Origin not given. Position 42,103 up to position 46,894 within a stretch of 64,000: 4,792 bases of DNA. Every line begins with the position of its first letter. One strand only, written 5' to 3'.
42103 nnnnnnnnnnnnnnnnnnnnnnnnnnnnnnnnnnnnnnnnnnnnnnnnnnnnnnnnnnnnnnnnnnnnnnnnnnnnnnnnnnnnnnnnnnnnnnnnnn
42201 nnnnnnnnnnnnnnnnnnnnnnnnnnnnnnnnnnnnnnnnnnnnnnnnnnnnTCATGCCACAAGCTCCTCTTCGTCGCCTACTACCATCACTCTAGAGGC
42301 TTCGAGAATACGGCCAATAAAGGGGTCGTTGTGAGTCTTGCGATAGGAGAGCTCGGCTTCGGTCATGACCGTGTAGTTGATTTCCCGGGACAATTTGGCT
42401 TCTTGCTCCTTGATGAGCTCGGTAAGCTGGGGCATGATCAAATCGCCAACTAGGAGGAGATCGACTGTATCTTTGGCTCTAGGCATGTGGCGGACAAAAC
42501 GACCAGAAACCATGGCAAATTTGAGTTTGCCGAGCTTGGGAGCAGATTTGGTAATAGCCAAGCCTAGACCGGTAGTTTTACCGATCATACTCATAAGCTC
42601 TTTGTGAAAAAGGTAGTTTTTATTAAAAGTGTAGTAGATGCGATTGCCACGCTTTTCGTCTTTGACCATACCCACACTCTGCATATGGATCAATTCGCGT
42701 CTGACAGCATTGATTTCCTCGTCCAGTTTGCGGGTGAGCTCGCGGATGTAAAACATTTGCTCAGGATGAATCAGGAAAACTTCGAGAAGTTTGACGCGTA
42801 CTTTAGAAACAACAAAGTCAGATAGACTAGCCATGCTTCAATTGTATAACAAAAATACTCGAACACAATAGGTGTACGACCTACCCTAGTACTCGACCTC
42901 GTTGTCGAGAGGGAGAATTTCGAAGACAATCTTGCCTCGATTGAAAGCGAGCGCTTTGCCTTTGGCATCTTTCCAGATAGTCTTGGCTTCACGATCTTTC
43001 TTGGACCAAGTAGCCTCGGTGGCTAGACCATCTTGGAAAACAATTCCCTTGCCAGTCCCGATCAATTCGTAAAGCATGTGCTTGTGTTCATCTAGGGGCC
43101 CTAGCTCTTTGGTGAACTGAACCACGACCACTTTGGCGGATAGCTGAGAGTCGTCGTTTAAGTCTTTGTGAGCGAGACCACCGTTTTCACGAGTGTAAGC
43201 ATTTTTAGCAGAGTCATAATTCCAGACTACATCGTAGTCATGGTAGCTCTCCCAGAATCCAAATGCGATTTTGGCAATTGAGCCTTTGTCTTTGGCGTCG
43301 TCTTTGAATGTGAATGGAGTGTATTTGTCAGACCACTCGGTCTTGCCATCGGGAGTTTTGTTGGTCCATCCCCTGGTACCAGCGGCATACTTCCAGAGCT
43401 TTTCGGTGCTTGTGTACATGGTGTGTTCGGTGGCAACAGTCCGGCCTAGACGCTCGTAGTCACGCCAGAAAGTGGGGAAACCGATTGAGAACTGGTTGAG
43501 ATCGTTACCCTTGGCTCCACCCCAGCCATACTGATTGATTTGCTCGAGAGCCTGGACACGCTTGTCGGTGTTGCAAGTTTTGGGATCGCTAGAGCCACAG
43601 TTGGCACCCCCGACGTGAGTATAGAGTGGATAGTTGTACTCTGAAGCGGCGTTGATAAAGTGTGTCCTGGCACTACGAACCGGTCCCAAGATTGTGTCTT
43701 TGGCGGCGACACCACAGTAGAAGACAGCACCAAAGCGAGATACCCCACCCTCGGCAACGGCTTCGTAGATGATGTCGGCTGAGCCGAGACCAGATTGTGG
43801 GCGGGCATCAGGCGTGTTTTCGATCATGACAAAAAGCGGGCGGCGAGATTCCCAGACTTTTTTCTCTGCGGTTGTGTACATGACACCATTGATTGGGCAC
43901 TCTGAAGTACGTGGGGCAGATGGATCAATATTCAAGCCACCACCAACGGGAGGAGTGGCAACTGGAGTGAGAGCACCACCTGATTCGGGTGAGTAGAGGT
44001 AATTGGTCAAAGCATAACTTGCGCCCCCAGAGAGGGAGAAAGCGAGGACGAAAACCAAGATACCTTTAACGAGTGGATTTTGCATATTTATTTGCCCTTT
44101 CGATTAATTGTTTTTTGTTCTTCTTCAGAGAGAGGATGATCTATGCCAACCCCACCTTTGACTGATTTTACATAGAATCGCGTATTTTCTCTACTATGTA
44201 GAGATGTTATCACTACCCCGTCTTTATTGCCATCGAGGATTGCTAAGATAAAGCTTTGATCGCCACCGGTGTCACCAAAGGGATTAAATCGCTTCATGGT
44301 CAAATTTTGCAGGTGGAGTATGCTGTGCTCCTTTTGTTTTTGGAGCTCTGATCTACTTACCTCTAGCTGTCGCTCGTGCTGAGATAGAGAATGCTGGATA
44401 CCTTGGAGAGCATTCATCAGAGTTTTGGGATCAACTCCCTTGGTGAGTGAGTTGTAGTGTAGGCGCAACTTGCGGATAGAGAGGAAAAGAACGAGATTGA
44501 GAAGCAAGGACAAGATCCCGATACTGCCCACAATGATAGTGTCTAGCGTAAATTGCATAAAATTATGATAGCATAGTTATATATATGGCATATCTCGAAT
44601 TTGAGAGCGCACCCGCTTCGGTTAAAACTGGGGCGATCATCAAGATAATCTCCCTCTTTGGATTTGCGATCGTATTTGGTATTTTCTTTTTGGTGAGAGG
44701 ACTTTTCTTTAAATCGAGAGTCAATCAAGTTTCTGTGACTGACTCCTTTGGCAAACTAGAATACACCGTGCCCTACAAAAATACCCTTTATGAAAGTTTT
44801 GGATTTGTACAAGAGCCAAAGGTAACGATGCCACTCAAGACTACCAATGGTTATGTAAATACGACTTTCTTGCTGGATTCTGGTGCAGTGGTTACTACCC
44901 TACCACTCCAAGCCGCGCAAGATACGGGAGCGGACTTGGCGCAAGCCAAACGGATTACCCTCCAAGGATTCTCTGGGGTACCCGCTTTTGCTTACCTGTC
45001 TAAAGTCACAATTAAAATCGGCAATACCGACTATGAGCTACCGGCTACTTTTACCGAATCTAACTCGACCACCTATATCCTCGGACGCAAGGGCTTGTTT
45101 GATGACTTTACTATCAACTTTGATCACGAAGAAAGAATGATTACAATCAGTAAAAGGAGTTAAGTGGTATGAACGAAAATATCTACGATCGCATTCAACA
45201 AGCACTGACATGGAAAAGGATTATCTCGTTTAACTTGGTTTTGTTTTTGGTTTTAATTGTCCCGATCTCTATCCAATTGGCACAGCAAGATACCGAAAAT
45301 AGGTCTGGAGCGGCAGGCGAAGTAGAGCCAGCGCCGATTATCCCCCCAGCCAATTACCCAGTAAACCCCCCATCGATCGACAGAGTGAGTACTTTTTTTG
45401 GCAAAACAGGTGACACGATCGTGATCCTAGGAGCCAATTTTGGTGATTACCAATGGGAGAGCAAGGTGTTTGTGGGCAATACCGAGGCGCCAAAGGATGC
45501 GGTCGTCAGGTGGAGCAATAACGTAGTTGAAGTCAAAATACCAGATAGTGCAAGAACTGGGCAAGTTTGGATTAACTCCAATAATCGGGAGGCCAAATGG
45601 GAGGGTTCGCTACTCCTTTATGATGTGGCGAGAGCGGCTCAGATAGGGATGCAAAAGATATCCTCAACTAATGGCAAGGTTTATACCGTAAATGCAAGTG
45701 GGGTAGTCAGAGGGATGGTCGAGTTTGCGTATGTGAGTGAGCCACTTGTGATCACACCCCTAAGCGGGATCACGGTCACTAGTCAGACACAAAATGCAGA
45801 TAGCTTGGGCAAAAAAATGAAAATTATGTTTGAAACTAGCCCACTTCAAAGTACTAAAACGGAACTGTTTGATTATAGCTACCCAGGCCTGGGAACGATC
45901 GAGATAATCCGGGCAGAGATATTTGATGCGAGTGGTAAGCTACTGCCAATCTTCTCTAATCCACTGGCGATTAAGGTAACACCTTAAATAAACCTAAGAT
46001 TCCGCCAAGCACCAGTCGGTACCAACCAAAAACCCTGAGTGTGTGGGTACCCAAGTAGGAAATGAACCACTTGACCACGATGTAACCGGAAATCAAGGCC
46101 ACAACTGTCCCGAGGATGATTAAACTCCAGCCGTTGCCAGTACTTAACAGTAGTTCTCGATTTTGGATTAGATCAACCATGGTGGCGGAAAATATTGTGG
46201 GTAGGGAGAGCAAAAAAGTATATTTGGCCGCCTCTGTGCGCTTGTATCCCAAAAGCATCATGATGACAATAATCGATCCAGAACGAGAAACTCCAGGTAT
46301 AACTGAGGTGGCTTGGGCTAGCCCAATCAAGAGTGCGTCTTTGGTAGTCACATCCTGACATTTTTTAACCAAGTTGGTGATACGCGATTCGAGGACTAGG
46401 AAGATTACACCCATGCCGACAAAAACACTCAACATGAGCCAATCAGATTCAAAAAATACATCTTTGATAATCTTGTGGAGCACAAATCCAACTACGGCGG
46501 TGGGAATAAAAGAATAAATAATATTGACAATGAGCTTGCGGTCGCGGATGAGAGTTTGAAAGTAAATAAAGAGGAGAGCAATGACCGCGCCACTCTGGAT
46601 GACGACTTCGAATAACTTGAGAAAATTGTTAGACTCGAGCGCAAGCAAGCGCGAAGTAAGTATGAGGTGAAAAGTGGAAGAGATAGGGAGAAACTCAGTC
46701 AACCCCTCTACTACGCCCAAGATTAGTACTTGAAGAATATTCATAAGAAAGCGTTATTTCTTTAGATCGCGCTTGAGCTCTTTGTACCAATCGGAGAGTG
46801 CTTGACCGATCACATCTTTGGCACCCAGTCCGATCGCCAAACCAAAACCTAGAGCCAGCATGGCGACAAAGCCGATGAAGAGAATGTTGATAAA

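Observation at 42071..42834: wHTH-nucleotidyltransferase fusion translationally coupled (ATGA) to an unannotated 61-aa AbrB/SpoVT protein, directly upstream of secDF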

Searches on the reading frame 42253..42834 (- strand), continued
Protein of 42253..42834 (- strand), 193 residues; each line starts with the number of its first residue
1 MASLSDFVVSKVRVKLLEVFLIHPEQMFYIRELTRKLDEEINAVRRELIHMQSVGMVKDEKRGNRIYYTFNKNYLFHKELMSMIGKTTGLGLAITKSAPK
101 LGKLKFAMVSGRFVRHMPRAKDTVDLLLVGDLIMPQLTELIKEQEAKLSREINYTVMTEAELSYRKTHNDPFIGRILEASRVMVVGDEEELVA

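Call 66: search_protein_families(library=padloc, proteins=[window:42253-42834:-, P0301, P0264], max_evalue=0.01)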
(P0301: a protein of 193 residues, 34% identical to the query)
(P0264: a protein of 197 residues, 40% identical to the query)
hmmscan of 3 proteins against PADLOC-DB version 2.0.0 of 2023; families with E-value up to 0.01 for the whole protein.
window:42253-42834:- (193 aa): 8 families
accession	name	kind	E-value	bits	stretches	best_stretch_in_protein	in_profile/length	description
PDLC04368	PDC-M05A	-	2.8e-39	133.1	1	2-191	4-195/201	-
PDLC04372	PDC-M05A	-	1.6e-23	81.8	1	40-191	11-164/167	-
PDLC04369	PDC-M05A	-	8.7e-15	52.9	1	4-189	6-189/201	-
PDLC04370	PDC-M05A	-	1.5e-09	36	1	10-188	14-191/194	-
PDLC04371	PDC-M05A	-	2.3e-06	25.4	1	1-155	21-178/211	-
PDLC01438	Csa3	-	0.00029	19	1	10-87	147-209/305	"CAS-I,CAS-II,CAS-III,CAS-IV,CAS-V,CAS-VI; associated_signaling"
PDLC01434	CasR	-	0.0031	15.4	1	8-69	125-183/191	"CAS-I,CAS-II,CAS-III,CAS-IV,CAS-V,CAS-VI; associated_signaling"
PDLC03963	SoFic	-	0.0032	14.9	0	135-165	49-80/361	-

P0301 (193 aa): 12 families
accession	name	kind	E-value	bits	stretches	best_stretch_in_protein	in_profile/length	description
PDLC04368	PDC-M05A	-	2.6e-52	175.6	1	6-189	10-195/201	-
PDLC04372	PDC-M05A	-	5.3e-38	128.9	1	40-189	13-164/167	-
PDLC04369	PDC-M05A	-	4.8e-24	83.1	1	8-187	12-189/201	-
PDLC04370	PDC-M05A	-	1.5e-18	65.4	1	5-186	11-191/194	-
PDLC04371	PDC-M05A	-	3.3e-15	54.3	1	7-151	29-176/211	-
PDLC04903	PDC-S09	-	7.8e-08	30.6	1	102-173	26-100/108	-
PDLC04902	PDC-S09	-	3.3e-06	25.3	1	99-150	18-68/97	-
PDLC04904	PDC-S09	-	4.3e-06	24.9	1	102-128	25-51/104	-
PDLC04907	PDC-S09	-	2.3e-05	22.5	1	90-129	15-54/114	-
PDLC04906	PDC-S09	-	3e-05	22.3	1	97-132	19-54/98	-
PDLC01438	Csa3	-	0.003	15.7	1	7-141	146-268/305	"CAS-I,CAS-II,CAS-III,CAS-IV,CAS-V,CAS-VI; associated_signaling"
PDLC04905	PDC-S09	-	0.0077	14.6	0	98-152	17-72/101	-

P0264 (197 aa): 4 families
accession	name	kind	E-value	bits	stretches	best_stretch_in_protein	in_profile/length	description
PDLC04368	PDC-M05A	-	2.3e-32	110.4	1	7-194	6-194/201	-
PDLC04372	PDC-M05A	-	5.2e-20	70.4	1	45-194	12-163/167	-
PDLC04370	PDC-M05A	-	2.2e-10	38.7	1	8-191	8-190/194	-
PDLC04369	PDC-M05A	-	2.3e-09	35.2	1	8-191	6-187/201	-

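Call 68: search_protein_families(library=padloc, proteins=[L087:4051-4476:+, L088:4063-4488:+, L090:4060-4509:+, L172:3060-3509:+], max_evalue=0.01)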
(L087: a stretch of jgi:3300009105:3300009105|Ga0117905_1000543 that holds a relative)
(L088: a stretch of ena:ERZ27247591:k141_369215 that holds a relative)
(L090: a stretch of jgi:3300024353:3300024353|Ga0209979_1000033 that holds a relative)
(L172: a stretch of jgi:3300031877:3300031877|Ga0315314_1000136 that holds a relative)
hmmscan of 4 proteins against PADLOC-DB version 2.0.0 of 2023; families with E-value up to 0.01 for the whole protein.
L087:4051-4476:+ (141 aa): 7 families
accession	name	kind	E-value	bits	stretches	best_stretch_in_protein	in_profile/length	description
PDLC04374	PDC-M05B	-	1.2e-32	111.2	1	1-139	1-138/146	-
PDLC04377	PDC-M05B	-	3.6e-21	73.8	1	2-138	2-137/149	-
PDLC04379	PDC-M05B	-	1.7e-14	52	1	1-140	1-138/147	-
PDLC04373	PDC-M05B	-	4.1e-10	37.9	1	2-133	5-131/141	-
PDLC04376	PDC-M05B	-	2.1e-08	32.5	1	45-138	24-117/121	-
PDLC04378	PDC-M05B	-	1e-07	30.3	1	14-135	20-139/153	-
PDLC04375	PDC-M05B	-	9e-07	27.2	1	5-114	16-125/151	-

L088:4063-4488:+ (141 aa): 7 families
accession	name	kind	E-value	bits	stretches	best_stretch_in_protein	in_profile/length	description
PDLC04374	PDC-M05B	-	4e-19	67.3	1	1-139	1-138/146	-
PDLC04377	PDC-M05B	-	3.5e-16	57.5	1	13-139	13-138/149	-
PDLC04379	PDC-M05B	-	1e-12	46.3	1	13-139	12-137/147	-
PDLC04375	PDC-M05B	-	7.8e-10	37.2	1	43-134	52-144/151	-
PDLC04376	PDC-M05B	-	6.7e-09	34.1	1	43-140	22-119/121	-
PDLC04378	PDC-M05B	-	1.1e-06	26.9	1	22-139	28-143/153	-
PDLC04373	PDC-M05B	-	0.002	16.2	1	23-136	26-134/141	-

L090:4060-4509:+ (149 aa): 7 families
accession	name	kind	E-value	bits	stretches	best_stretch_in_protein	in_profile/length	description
PDLC04374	PDC-M05B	-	7.7e-19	66.4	1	1-136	1-134/146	-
PDLC04379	PDC-M05B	-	7.2e-15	53.2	1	14-140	13-137/147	-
PDLC04377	PDC-M05B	-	1.2e-14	52.6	1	8-135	8-133/149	-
PDLC04378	PDC-M05B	-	1.2e-13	49.5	1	19-135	25-138/153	-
PDLC04375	PDC-M05B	-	3.4e-11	41.6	1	10-133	21-142/151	-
PDLC04376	PDC-M05B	-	4.4e-09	34.7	1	25-137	5-115/121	-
PDLC04373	PDC-M05B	-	3.3e-07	28.4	1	16-138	19-135/141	-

L172:3060-3509:+ (149 aa): 8 families
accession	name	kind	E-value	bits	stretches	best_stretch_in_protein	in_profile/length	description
PDLC04374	PDC-M05B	-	2.3e-17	61.6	1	1-136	1-134/146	-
PDLC04379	PDC-M05B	-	9.4e-14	49.6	1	14-141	13-138/147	-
PDLC04377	PDC-M05B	-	1.1e-12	46.2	1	39-136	37-134/149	-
PDLC04375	PDC-M05B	-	8e-12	43.7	1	17-133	28-142/151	-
PDLC04378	PDC-M05B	-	4.1e-11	41.3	1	20-135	26-138/153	-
PDLC04376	PDC-M05B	-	2.1e-10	38.9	1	24-137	3-115/121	-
PDLC04373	PDC-M05B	-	2.3e-06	25.7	1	14-138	17-135/141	-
PDLC04380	PDC-M05B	-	0.0098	14.2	0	30-83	40-92/114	-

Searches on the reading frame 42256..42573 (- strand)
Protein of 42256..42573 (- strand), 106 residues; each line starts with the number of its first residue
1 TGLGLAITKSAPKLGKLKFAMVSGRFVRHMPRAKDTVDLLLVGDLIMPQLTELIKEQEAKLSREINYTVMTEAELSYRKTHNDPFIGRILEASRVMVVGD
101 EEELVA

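Call 35: predict_structure(alignment_id=A2)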
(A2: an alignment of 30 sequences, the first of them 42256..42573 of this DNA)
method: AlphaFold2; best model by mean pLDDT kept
length: 106 residues; sequences in the alignment: 30
mean_pLDDT: 77.7   pTM: 0.66
mean pLDDT of the five models: 77.7, 77.5, 76.5, 73.2, 69.9
residues with pLDDT >= 90: 4; 70-90: 81; 50-70: 20; < 50: 1
segments of 3 or more residues with pLDDT < 50: none
pLDDT, mean of each block of 10 residues (from residue 1): 78 84 64 68 89 88 84 83 74 72 67
secondary structure, 60 per line:
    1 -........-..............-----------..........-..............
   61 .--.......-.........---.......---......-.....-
elements in order: H2-9 H11-14 E15-24 E36-45 H47-61 E64-70 H72-80 H84-90 E94-99 H101-105

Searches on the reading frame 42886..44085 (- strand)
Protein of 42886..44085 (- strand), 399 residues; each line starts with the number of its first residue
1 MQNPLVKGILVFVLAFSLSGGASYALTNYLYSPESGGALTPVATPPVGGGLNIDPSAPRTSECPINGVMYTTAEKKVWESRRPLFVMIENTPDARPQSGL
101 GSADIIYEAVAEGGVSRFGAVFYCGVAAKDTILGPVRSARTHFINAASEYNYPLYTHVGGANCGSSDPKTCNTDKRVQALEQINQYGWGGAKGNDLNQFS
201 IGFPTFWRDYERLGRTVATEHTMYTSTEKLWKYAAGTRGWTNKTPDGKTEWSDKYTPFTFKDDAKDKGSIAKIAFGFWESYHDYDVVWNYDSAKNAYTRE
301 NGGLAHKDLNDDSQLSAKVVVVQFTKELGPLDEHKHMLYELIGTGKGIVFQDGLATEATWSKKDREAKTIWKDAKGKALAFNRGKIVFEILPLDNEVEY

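Call 3: search_protein_families(library=pfam, proteins=[window:42886-44085:-], max_evalue=1)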
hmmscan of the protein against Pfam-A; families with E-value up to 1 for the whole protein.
window:42886-44085:- (399 aa): 2 families
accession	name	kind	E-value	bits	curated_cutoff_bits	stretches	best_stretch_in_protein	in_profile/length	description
PF11258.13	DUF3048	-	5.5e-31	108.1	25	1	77-236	10-144/148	Protein of unknown function (DUF3048) N-terminal domain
PF17479.7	DUF3048_C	-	1.8e-22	80.2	25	1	282-385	6-111/114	Protein of unknown function (DUF3048) C-terminal domain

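Call 4: search_protein_families(library=ncbifam, proteins=[window:42886-44085:-], max_evalue=1)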
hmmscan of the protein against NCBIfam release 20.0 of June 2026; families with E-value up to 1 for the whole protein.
window:42886-44085:- (399 aa): 0 families

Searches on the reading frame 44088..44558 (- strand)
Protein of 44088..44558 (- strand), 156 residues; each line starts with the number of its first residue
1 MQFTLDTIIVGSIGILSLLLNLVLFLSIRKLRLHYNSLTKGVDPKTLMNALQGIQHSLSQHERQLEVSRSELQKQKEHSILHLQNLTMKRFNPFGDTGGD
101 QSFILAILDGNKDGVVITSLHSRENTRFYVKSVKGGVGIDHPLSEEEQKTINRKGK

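Call 3: search_protein_families(library=pfam, proteins=[window:44088-44558:-], max_evalue=1)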
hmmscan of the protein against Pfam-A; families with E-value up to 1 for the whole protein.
window:44088-44558:- (156 aa): 2 families
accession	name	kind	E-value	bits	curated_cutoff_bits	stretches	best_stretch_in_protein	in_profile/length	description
PF14584.11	DUF4446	-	2.2e-31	109.3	27.4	1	8-153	4-148/150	Protein of unknown function (DUF4446)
PF07544.18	Med9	-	0.067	13.7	26.9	1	45-77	39-71/80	RNA polymerase II transcription mediator complex subunit 9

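Call 4: search_protein_families(library=ncbifam, proteins=[window:44088-44558:-], max_evalue=1)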
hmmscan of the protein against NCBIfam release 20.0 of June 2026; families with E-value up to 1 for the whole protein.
window:44088-44558:- (156 aa): 0 families

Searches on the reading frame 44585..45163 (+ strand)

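Call 76: search_protein_families(library=pfam, proteins=[window:44585-45163:+], max_evalue=0.001)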
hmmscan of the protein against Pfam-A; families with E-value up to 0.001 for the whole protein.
window:44585-45163:+ (192 aa): 2 families
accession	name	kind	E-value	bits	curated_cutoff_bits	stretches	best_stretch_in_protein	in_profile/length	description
PF13975.11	gag-asp_proteas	-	4.8e-07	30.7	28.2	1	88-168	6-87/92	gag-polyprotein putative aspartyl protease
PF13650.11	Asp_protease_2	-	3.3e-06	28.2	24.3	1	87-168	5-88/90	Aspartyl protease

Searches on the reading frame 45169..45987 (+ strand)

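Call 76: search_protein_families(library=pfam, proteins=[window:45169-45987:+], max_evalue=0.001)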
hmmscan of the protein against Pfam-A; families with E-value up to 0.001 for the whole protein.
window:45169-45987:+ (272 aa): 1 family
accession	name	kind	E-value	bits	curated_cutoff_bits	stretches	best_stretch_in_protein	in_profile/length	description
PF01833.30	TIG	-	1.2e-07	32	20.9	1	68-141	1-72/84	IPT/TIG domain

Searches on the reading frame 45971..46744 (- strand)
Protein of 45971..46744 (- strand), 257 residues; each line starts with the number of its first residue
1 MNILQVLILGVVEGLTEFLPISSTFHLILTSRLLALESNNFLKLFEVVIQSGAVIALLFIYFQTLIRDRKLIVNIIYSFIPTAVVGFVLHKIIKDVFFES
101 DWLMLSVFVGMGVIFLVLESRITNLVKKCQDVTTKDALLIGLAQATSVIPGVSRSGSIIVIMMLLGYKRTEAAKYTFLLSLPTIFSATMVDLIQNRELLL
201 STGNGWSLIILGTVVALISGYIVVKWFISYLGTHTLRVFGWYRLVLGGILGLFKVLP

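Call 76: search_protein_families(library=pfam, proteins=[window:45971-46744:-], max_evalue=0.001)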
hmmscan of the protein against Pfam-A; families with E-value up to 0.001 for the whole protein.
window:45971-46744:- (257 aa): 1 family
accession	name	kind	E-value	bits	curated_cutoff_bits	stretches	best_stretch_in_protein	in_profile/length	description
PF02673.24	BacA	-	2.4e-68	231.1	33.4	1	7-248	2-256/257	Bacitracin resistance protein BacA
